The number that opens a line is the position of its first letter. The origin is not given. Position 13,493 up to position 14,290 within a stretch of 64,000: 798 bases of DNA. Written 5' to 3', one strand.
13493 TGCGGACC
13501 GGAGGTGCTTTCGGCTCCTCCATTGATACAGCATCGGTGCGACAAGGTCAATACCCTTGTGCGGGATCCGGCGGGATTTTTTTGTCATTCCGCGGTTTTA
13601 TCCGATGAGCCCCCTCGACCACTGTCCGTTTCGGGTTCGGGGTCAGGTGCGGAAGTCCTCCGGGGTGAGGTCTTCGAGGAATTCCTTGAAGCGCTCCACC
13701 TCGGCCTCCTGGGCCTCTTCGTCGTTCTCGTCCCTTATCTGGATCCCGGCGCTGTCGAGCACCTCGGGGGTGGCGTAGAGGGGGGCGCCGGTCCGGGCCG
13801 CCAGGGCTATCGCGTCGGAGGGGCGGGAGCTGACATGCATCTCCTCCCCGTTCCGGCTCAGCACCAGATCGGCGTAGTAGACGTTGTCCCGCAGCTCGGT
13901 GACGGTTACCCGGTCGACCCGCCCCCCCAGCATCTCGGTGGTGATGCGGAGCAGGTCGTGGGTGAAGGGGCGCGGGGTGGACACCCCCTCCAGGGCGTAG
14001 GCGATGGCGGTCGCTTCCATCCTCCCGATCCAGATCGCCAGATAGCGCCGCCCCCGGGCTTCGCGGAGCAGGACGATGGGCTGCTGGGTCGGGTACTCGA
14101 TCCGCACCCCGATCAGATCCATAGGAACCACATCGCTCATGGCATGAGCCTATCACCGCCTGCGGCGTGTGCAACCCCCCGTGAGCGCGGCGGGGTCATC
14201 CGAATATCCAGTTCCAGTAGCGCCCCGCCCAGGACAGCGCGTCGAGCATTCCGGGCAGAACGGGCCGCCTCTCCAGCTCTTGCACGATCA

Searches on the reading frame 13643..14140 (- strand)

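Call 35: search_protein_families(library=pfam, proteins=[window:13643-14140:-], max_evalue=0.001)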
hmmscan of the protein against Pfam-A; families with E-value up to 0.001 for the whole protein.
window:13643-14140:- (165 aa): 1 family
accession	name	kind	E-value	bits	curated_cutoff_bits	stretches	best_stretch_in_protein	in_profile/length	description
PF02577.19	BFN_dom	-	2.6e-39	134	27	1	23-135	1-111/112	Bifunctional nuclease domain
